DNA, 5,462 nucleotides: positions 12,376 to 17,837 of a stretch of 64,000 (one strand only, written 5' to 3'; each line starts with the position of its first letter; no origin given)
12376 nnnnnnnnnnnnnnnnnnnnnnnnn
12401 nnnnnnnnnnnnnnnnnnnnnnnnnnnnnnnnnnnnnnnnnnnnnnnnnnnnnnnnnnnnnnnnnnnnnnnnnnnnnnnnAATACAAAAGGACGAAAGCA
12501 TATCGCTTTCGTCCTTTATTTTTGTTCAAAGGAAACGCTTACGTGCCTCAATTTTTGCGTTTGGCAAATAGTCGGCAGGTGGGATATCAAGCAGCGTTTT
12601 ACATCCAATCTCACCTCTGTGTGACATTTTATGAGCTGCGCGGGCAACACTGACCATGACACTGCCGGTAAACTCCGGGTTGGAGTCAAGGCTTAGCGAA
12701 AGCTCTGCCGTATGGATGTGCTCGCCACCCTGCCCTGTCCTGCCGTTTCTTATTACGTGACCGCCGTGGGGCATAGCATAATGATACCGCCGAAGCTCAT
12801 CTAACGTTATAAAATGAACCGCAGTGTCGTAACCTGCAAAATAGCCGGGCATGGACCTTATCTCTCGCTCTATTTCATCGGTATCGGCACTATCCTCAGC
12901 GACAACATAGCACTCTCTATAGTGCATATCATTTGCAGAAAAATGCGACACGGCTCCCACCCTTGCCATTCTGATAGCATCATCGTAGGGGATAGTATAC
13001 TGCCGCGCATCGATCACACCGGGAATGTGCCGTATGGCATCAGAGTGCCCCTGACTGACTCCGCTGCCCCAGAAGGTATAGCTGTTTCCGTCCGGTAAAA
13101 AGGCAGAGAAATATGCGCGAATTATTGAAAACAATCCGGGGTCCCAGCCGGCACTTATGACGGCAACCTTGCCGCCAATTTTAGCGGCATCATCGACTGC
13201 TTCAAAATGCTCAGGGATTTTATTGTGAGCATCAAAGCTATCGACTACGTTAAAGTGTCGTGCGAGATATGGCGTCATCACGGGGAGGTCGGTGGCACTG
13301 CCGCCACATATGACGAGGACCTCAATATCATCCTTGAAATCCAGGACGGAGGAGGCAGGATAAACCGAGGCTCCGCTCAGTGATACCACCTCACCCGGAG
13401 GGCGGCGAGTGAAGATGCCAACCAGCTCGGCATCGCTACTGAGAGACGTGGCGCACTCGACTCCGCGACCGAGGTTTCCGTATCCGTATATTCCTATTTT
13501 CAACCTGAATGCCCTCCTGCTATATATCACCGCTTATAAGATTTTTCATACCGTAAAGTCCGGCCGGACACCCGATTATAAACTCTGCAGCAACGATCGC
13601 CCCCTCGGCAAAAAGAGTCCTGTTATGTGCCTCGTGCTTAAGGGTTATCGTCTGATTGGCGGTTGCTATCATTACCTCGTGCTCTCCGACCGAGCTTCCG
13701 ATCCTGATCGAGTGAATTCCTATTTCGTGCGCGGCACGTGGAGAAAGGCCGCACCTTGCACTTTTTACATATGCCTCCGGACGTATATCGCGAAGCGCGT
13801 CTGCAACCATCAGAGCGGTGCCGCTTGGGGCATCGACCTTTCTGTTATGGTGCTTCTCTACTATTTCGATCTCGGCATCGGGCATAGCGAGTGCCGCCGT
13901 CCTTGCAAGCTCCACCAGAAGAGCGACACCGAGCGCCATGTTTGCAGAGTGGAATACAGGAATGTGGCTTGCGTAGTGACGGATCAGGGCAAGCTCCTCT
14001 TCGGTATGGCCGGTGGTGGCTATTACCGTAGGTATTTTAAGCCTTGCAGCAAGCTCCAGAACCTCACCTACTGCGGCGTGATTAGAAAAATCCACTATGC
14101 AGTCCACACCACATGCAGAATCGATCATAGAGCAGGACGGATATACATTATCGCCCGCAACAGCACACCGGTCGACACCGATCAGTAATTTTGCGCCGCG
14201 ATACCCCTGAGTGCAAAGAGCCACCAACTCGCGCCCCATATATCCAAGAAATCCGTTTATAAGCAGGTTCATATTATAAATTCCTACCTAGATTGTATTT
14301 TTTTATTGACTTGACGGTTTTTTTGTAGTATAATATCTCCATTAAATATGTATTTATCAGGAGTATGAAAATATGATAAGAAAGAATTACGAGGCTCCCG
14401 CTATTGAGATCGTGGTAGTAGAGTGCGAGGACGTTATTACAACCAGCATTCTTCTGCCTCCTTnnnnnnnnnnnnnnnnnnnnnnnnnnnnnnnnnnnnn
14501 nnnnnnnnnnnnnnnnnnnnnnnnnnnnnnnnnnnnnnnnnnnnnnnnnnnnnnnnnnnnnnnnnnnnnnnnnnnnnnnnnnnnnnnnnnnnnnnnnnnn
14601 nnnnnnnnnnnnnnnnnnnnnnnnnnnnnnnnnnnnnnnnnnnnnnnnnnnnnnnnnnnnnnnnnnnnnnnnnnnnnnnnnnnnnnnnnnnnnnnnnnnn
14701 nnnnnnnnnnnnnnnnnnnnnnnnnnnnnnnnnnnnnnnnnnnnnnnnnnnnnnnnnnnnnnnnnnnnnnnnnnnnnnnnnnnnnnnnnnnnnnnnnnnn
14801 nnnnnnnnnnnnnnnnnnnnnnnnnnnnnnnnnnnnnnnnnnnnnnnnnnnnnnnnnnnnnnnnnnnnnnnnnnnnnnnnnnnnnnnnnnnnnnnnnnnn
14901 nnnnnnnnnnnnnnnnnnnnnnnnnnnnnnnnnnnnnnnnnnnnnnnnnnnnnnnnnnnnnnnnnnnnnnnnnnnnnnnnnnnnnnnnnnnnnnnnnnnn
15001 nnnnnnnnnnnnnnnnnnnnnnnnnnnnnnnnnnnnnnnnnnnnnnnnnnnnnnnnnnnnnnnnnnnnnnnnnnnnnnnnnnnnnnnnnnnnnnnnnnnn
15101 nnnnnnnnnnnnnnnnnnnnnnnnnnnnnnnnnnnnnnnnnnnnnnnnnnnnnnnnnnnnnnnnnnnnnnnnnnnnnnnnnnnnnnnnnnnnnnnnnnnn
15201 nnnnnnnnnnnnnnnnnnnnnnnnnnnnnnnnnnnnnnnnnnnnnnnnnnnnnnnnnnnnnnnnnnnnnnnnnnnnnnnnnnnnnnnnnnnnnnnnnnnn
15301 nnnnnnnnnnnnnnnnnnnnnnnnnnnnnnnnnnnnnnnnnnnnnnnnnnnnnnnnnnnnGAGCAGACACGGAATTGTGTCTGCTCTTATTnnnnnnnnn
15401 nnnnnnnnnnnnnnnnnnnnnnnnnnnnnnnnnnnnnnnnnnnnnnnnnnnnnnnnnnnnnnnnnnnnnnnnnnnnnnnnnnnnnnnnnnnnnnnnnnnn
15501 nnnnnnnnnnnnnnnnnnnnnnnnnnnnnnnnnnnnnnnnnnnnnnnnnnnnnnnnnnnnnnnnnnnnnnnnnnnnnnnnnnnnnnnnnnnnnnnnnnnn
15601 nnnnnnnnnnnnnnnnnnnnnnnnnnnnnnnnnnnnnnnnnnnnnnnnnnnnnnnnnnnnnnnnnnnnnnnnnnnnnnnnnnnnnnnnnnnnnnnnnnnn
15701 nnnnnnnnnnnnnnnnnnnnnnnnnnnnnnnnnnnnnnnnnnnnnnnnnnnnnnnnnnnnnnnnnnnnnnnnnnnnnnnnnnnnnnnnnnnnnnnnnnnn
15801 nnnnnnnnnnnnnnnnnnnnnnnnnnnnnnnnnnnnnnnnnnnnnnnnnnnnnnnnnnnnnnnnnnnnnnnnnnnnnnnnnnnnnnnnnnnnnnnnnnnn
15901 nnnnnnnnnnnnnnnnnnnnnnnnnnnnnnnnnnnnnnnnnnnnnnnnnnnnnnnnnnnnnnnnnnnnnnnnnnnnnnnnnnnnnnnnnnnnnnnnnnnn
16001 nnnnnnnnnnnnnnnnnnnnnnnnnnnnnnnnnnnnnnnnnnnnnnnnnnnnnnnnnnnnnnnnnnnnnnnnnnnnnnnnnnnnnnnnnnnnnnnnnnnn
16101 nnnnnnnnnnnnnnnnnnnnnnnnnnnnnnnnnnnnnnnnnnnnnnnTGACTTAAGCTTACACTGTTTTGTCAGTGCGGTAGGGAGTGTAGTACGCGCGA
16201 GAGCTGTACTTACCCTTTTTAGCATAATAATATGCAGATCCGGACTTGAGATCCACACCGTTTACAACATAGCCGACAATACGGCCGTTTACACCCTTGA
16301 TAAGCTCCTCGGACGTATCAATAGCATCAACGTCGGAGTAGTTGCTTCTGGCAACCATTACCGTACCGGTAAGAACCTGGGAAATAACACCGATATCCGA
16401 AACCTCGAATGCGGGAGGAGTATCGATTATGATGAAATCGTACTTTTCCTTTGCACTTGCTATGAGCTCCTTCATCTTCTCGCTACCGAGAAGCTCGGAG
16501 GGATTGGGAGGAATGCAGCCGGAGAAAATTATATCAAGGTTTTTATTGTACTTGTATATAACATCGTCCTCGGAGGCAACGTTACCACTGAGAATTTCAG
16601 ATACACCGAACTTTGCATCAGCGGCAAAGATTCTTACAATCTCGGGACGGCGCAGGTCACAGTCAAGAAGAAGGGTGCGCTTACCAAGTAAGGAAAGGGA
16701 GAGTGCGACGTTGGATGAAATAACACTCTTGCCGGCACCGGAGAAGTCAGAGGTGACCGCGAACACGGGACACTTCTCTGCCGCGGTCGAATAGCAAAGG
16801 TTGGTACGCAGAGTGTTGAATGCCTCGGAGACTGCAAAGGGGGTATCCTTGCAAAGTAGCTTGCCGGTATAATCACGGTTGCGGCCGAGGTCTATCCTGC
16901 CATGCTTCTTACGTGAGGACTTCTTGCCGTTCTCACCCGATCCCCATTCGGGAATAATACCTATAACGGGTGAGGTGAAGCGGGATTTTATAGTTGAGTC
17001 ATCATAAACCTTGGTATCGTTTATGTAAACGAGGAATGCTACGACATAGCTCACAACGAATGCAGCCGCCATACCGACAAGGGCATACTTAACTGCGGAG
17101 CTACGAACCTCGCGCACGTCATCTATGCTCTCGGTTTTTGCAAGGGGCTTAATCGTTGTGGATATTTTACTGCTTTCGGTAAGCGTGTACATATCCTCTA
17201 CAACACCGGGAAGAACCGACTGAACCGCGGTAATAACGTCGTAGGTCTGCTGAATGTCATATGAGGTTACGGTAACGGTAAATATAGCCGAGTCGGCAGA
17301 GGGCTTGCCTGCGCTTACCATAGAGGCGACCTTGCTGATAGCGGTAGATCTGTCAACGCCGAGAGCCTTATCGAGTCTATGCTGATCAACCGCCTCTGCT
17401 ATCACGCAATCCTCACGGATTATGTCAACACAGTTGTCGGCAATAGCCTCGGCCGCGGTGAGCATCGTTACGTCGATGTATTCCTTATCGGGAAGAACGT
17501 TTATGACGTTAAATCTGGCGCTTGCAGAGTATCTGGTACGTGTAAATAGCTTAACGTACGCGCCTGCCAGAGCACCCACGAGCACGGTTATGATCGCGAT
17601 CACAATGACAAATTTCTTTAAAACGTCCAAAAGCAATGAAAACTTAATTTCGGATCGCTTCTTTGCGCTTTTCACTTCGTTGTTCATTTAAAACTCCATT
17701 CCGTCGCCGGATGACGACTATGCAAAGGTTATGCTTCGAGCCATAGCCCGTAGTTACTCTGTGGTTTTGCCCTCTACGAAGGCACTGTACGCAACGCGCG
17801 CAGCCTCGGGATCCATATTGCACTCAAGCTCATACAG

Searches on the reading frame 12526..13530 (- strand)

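Call 24: search_protein_families(library=pfam, proteins=[window:12526-13530:-], max_evalue=0.0001)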
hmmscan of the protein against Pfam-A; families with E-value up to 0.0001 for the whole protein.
window:12526-13530:- (334 aa): 1 family
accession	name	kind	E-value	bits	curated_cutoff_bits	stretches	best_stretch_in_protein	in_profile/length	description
PF16654.10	DAPDH_C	-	2.8e-64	216.1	30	1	128-283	1-154/154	Diaminopimelic acid dehydrogenase C-terminal domain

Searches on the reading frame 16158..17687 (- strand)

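Call 24: search_protein_families(library=pfam, proteins=[window:16158-17687:-], max_evalue=0.0001)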
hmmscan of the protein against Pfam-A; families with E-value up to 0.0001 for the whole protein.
window:16158-17687:- (509 aa): 4 families
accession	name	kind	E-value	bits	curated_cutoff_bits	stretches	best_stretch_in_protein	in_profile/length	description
PF13614.12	AAA_31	-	3.4e-11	43.8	27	1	309-430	4-132/177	AAA domain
PF10609.15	ParA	-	9.7e-11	42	27.1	1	308-476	5-173/246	NUBPL iron-transfer P-loop NTPase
PF01656.29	CbiA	-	9.1e-07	29.3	25.4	1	310-421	2-54/125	CobQ/CobB/MinD/ParA nucleotide binding domain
PF09140.17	MipZ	-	1.7e-05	24.8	20.7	1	313-425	7-109/262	ATPase MipZ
